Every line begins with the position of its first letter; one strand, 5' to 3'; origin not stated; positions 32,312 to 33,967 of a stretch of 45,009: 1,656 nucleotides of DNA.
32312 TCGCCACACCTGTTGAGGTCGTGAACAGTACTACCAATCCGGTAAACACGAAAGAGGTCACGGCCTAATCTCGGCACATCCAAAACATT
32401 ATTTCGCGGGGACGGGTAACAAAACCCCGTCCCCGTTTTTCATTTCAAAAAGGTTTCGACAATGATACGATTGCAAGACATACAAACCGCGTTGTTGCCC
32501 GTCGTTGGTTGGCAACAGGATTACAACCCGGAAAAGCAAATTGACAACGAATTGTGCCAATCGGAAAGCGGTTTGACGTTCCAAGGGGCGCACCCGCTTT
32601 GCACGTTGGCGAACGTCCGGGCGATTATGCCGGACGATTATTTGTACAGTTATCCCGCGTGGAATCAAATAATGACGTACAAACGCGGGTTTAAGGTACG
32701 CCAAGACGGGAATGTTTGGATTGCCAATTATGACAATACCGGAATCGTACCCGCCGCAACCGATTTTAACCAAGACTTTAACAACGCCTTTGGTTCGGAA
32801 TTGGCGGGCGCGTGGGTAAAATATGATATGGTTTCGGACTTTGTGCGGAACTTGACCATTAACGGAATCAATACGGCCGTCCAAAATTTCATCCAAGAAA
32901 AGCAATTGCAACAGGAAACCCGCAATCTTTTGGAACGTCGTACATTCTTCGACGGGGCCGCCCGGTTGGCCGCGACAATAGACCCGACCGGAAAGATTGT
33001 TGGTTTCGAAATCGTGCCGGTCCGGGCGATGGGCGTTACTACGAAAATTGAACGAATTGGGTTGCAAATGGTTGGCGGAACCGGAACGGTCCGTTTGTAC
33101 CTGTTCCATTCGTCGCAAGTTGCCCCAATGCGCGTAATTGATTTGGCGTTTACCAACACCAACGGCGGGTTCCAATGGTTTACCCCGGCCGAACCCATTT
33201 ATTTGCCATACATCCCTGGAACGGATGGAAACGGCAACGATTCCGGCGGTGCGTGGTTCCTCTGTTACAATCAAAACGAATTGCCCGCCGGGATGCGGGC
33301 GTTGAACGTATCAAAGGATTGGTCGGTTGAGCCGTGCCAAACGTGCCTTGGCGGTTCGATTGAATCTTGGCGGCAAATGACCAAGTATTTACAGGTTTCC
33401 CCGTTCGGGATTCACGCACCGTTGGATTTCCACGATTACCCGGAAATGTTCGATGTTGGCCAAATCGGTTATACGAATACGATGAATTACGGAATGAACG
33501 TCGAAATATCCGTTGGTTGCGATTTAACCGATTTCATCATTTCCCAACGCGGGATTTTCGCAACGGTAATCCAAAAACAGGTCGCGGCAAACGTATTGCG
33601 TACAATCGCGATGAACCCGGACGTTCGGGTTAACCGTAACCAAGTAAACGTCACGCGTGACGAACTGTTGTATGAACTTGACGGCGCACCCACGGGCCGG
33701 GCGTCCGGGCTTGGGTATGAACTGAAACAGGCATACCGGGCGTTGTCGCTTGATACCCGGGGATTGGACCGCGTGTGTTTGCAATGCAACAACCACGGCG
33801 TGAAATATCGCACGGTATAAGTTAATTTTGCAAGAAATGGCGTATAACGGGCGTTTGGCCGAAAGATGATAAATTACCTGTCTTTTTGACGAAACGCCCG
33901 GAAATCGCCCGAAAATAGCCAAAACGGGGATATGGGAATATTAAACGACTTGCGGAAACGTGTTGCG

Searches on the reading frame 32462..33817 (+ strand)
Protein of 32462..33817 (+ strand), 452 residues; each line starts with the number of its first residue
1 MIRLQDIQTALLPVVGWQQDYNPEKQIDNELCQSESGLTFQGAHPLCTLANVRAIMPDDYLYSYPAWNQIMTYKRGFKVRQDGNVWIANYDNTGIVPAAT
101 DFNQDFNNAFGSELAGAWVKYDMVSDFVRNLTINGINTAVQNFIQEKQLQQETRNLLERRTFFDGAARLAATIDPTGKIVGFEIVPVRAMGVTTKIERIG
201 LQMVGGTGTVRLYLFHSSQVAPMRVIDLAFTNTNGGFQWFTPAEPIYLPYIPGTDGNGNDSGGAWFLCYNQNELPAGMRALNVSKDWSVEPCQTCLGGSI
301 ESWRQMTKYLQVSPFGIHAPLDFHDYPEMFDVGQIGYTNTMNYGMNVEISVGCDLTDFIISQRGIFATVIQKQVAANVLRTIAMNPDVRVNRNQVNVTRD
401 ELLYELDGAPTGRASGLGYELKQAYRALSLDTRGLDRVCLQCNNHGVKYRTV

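Call 29: search_protein_families(library=phrogs, proteins=[window:32462-33817:+], max_evalue=0.001)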
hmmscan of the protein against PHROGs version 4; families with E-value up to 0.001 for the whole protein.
window:32462-33817:+ (452 aa): 1 family
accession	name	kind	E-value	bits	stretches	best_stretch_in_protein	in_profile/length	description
phrog_8189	-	unknown function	1.7e-118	397.4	1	1-452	1-420/421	-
